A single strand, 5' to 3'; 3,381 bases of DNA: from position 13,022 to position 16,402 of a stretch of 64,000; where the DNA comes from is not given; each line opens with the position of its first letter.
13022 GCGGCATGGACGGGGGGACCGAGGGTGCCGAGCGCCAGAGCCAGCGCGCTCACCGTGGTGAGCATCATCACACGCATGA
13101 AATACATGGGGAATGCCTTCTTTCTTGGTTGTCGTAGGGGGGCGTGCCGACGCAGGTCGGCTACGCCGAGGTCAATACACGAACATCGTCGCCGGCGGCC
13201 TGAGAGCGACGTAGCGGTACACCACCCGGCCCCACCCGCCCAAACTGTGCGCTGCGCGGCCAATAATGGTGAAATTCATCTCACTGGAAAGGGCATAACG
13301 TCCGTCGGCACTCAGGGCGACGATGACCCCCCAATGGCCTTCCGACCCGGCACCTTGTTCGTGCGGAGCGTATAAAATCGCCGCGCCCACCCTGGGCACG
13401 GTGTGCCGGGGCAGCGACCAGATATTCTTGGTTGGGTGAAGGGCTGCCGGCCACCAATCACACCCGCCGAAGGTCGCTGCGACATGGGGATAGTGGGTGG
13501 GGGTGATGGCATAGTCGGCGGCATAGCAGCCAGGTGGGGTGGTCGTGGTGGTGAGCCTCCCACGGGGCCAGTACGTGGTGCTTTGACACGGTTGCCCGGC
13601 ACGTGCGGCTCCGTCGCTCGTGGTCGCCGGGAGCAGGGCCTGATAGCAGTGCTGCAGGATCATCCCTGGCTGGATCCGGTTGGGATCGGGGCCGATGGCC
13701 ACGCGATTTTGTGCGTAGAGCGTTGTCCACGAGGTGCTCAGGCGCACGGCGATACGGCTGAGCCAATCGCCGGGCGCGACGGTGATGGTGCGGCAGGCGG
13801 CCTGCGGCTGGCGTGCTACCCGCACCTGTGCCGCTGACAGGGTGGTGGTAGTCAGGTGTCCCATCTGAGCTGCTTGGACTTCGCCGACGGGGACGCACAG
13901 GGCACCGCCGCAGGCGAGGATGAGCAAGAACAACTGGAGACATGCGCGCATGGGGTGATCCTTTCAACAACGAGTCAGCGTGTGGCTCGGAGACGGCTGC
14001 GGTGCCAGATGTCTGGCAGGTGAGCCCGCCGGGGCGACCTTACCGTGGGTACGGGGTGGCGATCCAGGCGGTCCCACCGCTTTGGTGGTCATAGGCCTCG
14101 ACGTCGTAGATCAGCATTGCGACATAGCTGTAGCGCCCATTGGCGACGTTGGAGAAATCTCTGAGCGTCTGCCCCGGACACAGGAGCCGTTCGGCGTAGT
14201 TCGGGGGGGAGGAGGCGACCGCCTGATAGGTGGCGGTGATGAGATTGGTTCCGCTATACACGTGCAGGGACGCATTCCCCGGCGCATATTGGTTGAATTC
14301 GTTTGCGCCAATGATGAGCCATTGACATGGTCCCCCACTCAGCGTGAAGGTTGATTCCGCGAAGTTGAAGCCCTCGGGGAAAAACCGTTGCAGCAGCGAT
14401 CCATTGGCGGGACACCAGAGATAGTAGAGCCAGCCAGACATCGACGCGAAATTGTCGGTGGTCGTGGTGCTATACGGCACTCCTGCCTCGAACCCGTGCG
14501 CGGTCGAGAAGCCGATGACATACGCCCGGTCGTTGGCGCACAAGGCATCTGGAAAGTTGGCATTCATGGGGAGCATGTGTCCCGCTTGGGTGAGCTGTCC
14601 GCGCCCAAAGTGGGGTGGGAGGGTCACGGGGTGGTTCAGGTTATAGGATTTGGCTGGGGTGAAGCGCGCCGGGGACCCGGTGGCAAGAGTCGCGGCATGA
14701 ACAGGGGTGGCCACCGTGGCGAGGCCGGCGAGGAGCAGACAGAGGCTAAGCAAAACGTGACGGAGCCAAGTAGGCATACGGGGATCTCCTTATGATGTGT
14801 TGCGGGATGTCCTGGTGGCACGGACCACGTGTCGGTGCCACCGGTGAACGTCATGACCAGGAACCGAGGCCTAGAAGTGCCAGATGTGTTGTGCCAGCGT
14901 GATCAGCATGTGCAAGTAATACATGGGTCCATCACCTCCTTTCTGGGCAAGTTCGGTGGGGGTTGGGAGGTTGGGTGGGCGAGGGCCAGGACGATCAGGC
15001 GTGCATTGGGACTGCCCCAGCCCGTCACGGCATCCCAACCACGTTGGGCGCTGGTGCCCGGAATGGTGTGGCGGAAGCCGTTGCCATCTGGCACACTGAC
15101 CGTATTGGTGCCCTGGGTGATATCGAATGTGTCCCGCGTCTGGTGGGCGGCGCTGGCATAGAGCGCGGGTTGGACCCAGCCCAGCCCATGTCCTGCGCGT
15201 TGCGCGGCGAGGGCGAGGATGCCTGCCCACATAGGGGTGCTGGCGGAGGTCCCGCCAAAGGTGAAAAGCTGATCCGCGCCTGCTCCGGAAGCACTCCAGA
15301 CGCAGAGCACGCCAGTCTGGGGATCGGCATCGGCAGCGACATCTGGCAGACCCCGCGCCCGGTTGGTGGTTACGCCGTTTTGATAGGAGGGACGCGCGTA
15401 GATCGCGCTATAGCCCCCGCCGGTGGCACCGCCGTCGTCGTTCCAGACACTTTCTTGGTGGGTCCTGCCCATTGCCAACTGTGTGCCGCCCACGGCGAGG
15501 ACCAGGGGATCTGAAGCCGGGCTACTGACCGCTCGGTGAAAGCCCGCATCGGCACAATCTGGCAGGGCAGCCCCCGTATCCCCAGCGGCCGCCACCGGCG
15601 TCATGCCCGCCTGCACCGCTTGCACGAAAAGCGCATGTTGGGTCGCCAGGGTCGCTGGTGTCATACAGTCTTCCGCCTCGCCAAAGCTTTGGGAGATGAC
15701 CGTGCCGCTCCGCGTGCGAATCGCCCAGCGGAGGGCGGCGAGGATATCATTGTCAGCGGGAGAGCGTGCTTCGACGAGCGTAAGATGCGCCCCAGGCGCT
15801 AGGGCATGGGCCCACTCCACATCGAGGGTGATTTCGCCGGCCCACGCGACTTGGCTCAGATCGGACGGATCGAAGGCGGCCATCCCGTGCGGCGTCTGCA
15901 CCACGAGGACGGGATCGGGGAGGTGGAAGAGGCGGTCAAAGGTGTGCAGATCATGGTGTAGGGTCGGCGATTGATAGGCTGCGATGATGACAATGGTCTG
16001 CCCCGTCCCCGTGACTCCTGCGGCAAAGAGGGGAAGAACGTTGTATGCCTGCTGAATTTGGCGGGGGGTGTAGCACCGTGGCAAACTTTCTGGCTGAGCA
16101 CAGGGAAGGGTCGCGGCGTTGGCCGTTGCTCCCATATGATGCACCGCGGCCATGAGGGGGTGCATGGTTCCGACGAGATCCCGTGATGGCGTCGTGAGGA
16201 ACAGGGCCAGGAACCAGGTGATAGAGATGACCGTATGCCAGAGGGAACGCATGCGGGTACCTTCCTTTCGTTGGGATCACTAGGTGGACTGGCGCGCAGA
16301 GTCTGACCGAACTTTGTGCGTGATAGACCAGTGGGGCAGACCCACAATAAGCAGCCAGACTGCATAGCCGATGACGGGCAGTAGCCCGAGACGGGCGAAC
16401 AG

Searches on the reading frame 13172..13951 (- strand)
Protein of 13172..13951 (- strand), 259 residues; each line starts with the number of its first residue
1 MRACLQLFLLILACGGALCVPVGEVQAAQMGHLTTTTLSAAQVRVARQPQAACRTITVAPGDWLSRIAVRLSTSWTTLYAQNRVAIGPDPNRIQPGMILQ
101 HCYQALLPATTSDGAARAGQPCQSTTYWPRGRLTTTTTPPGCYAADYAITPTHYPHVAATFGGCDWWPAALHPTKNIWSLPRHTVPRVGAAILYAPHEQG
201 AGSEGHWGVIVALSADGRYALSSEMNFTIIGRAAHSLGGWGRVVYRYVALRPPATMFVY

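Call 48: search_protein_families(library=pfam, proteins=[window:13172-13951:-], max_evalue=0.001)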
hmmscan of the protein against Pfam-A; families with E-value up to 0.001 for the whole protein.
window:13172-13951:- (259 aa): 1 family
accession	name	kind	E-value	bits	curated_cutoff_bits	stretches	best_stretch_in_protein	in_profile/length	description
PF01476.26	LysM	-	3.7e-06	27.2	20.9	1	56-99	1-40/43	LysM domain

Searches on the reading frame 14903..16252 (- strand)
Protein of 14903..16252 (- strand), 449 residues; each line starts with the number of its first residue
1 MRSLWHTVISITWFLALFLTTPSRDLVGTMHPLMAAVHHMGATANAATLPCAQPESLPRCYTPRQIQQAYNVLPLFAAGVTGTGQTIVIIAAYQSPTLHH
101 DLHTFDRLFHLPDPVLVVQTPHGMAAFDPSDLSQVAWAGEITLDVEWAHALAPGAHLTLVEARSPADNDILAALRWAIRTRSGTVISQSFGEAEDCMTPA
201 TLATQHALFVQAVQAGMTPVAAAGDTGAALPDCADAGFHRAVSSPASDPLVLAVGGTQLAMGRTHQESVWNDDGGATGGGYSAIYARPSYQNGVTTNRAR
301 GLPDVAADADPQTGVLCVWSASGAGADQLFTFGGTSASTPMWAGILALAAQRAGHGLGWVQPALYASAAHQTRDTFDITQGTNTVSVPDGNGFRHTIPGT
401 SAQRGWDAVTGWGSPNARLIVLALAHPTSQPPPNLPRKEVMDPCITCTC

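Call 48: search_protein_families(library=pfam, proteins=[window:14903-16252:-], max_evalue=0.001)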
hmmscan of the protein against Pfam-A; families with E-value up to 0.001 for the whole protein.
window:14903-16252:- (449 aa): 1 family
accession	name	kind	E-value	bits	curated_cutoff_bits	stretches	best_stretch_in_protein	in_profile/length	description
PF00082.27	Peptidase_S8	-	9.5e-12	45.3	21.8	1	147-361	73-264/288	Subtilase family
